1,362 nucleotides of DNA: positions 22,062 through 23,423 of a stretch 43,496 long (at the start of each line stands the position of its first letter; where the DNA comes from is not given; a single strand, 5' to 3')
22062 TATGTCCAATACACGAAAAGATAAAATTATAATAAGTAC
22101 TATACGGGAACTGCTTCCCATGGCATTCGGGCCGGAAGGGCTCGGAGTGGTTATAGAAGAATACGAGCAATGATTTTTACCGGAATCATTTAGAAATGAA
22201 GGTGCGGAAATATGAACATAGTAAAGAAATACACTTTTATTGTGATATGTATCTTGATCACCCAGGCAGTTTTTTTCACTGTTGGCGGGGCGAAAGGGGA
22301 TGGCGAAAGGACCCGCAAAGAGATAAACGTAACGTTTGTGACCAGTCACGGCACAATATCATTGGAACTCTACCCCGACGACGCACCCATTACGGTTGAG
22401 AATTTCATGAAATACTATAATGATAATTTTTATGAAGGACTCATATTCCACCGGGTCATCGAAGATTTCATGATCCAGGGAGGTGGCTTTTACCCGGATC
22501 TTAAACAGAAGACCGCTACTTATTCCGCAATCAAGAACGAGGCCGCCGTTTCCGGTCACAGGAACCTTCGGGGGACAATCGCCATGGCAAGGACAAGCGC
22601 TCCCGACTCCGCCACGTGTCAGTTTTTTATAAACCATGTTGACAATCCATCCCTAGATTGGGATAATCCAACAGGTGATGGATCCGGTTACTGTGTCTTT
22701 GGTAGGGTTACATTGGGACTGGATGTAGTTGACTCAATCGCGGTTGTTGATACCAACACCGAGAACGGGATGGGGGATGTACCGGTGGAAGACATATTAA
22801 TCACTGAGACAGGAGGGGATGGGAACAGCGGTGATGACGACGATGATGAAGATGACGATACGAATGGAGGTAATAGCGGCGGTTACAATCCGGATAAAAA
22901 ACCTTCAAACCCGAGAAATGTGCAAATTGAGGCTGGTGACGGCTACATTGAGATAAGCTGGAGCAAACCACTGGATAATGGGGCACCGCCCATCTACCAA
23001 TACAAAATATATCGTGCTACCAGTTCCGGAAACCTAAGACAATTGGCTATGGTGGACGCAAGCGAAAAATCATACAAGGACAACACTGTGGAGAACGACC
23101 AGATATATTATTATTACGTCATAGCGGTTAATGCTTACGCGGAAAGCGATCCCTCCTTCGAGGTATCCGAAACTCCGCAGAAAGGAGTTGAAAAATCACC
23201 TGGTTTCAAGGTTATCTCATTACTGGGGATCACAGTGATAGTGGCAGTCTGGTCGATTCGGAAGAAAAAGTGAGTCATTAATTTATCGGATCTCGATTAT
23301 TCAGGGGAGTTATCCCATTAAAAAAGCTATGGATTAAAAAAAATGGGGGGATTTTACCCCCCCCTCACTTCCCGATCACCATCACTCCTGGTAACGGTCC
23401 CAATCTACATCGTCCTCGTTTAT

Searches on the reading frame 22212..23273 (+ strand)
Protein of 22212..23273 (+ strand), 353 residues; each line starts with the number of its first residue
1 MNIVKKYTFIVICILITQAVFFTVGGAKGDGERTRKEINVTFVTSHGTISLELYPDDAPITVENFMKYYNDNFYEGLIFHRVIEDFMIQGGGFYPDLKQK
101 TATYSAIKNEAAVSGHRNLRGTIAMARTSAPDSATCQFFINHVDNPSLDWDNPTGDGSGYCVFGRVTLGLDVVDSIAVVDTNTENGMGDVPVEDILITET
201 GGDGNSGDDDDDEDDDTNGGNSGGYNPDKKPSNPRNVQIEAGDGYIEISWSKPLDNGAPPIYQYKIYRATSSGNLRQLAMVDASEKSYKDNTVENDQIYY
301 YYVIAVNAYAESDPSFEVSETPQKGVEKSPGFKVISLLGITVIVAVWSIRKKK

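Call 13: search_protein_families(library=pfam, proteins=[window:22212-23273:+], max_evalue=0.001)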
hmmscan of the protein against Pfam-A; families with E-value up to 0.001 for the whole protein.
window:22212-23273:+ (353 aa): 2 families
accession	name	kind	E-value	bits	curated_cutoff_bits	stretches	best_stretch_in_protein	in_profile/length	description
PF00160.26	Pro_isomerase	-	1.1e-41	143.1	21.7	1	40-200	2-157/159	Cyclophilin type peptidyl-prolyl cis-trans isomerase/CLD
PF00041.27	fn3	-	4.4e-06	27.2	25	1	232-318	1-81/84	Fibronectin type III domain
